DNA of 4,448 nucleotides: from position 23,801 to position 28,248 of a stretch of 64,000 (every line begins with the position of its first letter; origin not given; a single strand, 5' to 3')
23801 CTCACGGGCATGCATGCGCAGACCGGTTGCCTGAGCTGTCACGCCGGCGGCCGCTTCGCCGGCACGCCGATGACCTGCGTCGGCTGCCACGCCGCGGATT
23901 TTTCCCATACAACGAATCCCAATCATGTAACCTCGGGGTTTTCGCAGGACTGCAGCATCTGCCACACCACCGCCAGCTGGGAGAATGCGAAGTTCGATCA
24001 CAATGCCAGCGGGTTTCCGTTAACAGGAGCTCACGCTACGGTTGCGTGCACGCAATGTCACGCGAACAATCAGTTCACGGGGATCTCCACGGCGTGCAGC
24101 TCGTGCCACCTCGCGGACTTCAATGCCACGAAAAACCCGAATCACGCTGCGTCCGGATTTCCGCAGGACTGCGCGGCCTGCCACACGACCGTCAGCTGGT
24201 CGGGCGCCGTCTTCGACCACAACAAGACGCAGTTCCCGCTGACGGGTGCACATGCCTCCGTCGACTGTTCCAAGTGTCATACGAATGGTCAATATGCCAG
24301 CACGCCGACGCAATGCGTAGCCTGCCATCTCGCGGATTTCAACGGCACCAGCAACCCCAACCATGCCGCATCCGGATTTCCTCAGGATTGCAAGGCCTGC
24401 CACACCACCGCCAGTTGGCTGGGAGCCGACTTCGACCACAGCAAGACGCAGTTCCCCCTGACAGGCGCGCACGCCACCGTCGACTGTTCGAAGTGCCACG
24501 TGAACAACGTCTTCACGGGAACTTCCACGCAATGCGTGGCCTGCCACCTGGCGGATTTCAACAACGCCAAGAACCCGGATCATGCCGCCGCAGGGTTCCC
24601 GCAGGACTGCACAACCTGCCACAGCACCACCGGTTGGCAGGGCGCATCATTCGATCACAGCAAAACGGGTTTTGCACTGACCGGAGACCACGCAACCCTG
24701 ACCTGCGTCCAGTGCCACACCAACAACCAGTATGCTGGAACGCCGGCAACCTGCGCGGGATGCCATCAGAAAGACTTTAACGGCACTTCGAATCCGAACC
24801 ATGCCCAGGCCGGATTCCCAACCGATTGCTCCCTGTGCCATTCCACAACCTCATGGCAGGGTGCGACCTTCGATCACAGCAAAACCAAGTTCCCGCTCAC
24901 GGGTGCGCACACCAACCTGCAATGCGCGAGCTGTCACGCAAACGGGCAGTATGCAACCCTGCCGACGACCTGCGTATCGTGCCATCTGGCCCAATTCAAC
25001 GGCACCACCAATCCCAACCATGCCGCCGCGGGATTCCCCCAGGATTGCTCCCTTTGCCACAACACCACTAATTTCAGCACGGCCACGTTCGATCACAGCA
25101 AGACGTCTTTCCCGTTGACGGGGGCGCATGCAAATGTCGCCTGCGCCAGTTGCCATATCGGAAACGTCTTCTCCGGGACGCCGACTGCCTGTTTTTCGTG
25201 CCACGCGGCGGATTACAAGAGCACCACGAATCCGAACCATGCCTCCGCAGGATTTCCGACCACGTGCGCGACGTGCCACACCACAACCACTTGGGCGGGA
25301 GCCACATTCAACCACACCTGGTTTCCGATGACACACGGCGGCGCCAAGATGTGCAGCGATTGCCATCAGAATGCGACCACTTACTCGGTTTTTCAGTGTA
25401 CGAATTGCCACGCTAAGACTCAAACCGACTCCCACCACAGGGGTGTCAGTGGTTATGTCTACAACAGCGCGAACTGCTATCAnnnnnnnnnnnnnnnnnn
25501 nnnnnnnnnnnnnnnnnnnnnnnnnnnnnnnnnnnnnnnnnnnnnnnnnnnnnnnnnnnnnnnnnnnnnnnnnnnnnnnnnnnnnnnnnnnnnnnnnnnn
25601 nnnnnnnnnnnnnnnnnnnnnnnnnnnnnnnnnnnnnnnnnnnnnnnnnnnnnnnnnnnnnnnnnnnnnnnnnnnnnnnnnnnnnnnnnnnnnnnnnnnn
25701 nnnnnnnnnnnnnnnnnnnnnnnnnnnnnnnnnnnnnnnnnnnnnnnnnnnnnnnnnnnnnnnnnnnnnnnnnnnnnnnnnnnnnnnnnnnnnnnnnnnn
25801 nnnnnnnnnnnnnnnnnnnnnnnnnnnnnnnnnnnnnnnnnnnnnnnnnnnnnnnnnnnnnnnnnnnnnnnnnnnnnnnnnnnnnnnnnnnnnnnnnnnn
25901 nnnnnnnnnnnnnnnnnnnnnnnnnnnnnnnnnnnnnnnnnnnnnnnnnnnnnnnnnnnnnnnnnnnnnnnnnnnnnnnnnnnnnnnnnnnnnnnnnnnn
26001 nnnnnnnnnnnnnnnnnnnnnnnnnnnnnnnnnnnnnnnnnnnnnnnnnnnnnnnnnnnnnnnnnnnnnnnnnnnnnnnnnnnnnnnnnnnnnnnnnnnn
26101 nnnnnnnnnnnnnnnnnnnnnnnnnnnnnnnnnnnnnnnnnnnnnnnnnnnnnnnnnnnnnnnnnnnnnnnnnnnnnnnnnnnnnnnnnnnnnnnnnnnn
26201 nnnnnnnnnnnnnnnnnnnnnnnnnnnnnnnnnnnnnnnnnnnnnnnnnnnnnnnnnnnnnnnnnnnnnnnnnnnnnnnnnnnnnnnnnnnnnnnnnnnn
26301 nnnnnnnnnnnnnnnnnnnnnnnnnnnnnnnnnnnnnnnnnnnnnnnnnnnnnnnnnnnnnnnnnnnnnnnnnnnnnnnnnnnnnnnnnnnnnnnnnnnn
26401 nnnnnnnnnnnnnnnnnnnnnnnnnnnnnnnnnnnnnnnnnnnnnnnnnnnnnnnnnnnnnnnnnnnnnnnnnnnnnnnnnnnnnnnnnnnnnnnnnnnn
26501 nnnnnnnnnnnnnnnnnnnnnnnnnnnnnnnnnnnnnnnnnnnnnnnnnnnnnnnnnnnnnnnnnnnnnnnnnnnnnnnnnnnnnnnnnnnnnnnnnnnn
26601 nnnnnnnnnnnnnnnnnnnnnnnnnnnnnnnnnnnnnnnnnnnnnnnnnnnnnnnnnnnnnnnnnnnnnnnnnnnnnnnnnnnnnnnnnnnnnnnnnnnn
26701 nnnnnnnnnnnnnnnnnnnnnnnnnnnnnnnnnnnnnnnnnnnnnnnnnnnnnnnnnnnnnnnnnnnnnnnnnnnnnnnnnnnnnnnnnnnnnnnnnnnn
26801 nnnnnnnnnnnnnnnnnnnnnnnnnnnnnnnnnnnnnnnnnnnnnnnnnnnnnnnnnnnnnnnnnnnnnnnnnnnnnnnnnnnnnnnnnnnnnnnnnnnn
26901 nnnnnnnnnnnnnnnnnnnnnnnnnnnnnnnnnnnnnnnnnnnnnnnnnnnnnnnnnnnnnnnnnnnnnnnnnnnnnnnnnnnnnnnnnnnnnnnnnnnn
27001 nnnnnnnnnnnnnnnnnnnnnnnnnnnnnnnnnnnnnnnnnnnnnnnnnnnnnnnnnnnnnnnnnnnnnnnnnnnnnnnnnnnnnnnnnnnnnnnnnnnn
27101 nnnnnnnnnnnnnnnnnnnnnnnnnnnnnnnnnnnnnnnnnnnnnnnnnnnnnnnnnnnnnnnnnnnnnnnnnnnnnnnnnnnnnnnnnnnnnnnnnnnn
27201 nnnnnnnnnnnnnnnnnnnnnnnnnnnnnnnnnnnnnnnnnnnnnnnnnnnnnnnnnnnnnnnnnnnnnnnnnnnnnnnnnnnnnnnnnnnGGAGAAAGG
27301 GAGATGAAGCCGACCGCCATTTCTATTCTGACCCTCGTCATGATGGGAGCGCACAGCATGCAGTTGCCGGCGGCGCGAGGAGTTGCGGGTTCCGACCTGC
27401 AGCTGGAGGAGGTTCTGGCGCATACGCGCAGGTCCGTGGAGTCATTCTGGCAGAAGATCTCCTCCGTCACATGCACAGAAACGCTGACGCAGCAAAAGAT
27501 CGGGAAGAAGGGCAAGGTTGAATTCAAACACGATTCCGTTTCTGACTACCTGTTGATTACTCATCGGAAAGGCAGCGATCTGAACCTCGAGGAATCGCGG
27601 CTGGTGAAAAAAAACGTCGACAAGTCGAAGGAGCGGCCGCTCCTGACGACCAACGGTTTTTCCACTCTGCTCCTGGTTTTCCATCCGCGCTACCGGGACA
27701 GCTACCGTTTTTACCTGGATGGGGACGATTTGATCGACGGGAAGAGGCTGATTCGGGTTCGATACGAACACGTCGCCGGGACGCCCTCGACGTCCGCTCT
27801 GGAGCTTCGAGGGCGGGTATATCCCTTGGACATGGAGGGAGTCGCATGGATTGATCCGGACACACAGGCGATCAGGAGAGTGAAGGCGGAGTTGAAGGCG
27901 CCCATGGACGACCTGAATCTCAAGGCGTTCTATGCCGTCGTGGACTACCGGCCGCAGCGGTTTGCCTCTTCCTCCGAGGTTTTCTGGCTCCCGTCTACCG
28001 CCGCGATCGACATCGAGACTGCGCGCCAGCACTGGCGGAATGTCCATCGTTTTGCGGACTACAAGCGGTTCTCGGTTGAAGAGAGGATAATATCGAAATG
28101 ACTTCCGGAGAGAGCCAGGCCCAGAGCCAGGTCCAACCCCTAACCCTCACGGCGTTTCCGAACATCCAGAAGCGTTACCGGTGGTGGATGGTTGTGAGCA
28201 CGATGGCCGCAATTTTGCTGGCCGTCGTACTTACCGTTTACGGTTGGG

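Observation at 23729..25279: Exact 219-bp (73-codon) periodicity: seven tri-haem modules, each with three CXXCH and three invariant extra histidines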

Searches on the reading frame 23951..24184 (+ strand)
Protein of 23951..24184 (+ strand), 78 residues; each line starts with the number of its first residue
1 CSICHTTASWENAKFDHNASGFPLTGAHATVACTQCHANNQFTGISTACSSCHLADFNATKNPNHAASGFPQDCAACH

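Call 59: search_solved_structures(query=A3, max_evalue=10, show_alignments=5)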
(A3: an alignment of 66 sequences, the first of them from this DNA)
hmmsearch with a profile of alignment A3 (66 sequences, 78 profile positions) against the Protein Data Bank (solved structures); distinct sequences matched with E-value up to 10: 56.
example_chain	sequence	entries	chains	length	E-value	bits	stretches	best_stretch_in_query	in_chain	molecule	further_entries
1z1n_X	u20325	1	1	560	1.3e-05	28.9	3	30-78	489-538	sixteen heme cytochrome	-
6ef8_A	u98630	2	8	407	0.00044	24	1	1-41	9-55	C-type cytochrome OmcS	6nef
19hc_A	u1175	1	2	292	0.00052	23.8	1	30-78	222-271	PROTEIN (NINE-HAEM CYTOCHROME C)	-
1duw_A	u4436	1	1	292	0.00068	23.4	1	30-78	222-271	NONAHEME CYTOCHROME C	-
1ofw_A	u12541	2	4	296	0.0012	22.7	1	30-78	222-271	NINE-HEME CYTOCHROME C | NINE HEME CYTOCHROME C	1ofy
9eov_A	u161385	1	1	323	0.0013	22.5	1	31-67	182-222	Extracellular iron oxide respiratory system surface decaheme cytochrome c component MtrC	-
7o7g_A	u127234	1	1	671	0.0071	20.1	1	31-67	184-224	Extracellular iron oxide respiratory system surface decaheme cytochrome c component MtrC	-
2e84_A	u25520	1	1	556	0.0096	19.7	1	29-78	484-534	High-molecular-weight cytochrome c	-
7qth_A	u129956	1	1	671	0.012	19.4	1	31-67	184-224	Extracellular iron oxide respiratory system surface decaheme cytochrome c component MtrC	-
8qbz_A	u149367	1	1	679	0.012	19.4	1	31-67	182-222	Extracellular iron oxide respiratory system surface decaheme cytochrome c component MtrC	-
8qbq_A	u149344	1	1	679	0.012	19.4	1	31-67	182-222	Extracellular iron oxide respiratory system surface decaheme cytochrome c component MtrC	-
8qc9_A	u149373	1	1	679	0.014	19.2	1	31-67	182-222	Extracellular iron oxide respiratory system surface decaheme cytochrome c component MtrC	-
4lm8_A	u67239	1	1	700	0.016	19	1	31-67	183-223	Extracellular iron oxide respiratory system surface decaheme cytochrome c component MtrC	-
3oue_A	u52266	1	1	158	0.02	18.7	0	44-78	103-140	Cytochrome c family protein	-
1h29_A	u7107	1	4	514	0.033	18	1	31-78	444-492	HIGH-MOLECULAR-WEIGHT CYTOCHROME C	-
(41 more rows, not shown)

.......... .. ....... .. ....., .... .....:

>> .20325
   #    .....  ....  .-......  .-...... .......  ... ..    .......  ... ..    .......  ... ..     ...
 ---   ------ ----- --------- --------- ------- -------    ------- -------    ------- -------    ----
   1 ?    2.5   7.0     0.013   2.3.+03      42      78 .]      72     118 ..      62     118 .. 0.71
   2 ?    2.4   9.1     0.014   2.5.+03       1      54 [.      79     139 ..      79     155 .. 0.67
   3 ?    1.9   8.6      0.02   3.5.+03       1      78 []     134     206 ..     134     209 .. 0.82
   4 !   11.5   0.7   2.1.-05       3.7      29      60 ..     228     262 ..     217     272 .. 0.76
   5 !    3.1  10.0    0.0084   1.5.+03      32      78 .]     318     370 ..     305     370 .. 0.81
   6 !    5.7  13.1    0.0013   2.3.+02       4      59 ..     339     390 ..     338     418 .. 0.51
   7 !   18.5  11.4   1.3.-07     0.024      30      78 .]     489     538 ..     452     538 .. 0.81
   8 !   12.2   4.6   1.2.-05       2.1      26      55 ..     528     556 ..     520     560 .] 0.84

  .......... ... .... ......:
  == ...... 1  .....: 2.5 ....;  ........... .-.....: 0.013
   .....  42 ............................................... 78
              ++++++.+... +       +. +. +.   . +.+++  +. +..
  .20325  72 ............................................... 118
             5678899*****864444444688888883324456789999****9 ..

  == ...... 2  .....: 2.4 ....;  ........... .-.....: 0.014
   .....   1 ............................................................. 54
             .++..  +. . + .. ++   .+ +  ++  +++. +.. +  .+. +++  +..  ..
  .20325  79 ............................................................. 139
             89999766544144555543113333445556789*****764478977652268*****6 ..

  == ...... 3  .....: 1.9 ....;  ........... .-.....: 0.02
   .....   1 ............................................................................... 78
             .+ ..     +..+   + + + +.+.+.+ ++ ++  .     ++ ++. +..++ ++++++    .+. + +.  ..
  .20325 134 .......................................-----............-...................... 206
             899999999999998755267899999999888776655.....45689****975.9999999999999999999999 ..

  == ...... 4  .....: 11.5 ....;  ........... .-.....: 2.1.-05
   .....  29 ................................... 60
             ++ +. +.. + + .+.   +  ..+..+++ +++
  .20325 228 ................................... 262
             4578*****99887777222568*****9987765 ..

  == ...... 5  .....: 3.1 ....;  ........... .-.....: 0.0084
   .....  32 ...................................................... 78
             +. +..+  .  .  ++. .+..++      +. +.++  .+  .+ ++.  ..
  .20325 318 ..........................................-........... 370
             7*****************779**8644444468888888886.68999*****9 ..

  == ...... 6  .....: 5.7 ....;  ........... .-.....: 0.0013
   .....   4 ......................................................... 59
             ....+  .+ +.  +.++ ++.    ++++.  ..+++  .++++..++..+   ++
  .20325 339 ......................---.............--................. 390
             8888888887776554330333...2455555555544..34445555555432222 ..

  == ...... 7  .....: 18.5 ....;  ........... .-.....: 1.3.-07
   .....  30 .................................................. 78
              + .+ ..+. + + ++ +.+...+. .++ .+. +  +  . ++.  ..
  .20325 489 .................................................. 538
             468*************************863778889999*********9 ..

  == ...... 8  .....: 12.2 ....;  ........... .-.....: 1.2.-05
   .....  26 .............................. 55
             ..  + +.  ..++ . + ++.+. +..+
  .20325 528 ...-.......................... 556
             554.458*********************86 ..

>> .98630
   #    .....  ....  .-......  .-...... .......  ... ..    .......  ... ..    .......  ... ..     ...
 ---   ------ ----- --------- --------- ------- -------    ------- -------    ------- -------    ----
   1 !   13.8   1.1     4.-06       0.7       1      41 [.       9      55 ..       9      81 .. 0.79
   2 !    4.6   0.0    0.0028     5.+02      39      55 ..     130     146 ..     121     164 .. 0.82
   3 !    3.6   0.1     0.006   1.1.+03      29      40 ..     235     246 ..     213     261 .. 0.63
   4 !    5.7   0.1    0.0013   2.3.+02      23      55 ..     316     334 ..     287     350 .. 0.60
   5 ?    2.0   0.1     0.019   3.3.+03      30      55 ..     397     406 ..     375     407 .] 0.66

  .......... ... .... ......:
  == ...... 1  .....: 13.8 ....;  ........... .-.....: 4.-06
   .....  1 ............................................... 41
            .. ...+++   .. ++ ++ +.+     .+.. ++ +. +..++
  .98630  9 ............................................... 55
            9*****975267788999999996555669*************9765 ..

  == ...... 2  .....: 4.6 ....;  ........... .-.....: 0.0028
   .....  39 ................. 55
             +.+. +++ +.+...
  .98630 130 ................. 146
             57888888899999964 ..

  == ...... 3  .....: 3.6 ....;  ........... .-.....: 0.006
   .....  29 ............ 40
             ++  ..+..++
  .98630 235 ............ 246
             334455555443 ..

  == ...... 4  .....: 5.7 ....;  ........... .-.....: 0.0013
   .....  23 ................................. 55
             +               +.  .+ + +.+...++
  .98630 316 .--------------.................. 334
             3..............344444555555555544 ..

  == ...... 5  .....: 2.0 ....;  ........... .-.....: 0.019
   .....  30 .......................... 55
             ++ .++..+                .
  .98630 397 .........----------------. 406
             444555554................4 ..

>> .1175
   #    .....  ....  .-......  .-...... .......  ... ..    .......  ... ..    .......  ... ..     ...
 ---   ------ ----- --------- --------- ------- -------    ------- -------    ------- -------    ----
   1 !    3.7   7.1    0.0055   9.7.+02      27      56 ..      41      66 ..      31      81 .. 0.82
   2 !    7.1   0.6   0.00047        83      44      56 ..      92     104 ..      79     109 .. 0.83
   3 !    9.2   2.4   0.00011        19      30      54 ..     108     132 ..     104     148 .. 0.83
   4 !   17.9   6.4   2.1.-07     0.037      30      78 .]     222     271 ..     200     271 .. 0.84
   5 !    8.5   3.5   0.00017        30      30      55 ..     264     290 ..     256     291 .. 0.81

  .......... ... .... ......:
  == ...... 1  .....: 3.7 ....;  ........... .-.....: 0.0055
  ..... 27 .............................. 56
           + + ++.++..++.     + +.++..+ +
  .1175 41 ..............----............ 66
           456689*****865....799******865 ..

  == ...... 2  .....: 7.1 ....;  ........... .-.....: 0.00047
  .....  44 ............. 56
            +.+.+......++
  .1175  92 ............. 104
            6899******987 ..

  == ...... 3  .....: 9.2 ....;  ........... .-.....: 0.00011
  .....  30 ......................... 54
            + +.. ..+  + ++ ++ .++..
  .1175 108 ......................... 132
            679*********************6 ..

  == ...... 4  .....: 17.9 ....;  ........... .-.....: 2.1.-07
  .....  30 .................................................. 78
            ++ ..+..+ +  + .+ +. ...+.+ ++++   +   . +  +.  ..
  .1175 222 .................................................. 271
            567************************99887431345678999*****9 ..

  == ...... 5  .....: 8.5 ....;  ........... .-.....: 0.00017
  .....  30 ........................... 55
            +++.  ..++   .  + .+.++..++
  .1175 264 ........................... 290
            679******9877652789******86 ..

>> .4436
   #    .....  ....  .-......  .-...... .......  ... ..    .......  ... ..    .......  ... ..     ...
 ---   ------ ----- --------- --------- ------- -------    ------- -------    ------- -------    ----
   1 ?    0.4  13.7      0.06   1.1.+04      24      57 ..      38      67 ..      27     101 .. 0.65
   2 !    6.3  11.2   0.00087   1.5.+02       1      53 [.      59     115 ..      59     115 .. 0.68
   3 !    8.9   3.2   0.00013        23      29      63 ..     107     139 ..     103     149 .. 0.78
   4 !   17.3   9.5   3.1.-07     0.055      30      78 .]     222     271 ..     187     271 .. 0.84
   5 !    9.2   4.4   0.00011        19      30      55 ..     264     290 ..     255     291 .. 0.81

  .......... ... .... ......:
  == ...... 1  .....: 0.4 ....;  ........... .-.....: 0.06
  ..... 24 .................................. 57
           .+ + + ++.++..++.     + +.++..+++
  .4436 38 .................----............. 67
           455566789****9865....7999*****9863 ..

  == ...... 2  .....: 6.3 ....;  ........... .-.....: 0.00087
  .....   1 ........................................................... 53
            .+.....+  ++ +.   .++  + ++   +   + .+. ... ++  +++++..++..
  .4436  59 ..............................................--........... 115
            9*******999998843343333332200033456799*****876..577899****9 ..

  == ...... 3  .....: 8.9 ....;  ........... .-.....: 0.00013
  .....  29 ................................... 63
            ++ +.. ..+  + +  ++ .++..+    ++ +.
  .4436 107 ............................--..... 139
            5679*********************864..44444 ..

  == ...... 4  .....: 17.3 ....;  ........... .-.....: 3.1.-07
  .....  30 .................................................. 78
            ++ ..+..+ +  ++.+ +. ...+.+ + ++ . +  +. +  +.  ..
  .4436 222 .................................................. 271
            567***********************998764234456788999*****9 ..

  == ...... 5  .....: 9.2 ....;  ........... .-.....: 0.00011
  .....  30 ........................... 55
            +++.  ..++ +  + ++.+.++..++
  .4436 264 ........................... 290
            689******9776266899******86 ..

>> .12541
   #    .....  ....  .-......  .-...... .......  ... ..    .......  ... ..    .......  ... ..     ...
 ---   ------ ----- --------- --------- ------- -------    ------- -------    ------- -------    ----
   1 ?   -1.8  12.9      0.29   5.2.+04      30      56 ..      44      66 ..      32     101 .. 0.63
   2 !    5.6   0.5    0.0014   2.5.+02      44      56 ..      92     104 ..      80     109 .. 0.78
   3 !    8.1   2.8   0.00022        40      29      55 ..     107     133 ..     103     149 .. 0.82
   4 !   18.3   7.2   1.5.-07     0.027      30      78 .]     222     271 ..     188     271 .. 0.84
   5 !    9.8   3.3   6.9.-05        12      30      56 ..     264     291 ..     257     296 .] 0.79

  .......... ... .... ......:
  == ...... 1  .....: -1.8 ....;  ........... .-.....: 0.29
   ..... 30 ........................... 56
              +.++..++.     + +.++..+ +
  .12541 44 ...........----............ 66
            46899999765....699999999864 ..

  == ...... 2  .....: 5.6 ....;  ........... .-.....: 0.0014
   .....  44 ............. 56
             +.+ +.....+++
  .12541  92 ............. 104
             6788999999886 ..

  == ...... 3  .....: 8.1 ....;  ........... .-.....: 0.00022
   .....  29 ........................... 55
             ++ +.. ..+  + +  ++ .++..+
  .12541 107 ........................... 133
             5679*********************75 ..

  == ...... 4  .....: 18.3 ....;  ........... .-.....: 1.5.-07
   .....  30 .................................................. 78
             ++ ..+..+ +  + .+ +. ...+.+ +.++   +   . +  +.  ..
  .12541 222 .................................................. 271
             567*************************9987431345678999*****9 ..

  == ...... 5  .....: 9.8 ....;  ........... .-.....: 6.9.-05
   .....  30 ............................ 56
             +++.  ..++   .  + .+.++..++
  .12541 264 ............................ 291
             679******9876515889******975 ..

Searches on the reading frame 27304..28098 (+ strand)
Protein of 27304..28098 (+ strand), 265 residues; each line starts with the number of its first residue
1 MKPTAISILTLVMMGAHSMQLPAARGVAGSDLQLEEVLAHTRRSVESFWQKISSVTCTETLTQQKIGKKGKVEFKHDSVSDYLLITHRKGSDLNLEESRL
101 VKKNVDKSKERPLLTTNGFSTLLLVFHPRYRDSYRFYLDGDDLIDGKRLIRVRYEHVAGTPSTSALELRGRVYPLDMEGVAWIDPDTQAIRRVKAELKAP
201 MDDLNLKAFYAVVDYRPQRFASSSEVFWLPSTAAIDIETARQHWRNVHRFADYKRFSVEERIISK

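Call 4: search_protein_families(library=pfam, proteins=[window:27304-28098:+], max_evalue=0.01)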
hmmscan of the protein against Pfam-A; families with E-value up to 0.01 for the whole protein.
window:27304-28098:+ (265 aa): 0 families

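Call 5: search_protein_families(library=ncbifam, proteins=[window:27304-28098:+], max_evalue=0.01)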
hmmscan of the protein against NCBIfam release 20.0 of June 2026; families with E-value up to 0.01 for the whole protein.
window:27304-28098:+ (265 aa): 0 families

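Call 74: search_solved_structures(query=window:27304-28098:+, max_evalue=1)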
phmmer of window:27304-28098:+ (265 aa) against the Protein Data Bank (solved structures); distinct sequences matched with E-value up to 1: 0.

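Call 76: search_protein_families(library=pfam, proteins=[window:27304-28098:+], max_evalue=5)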
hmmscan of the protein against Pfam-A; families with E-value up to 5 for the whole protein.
window:27304-28098:+ (265 aa): 0 families
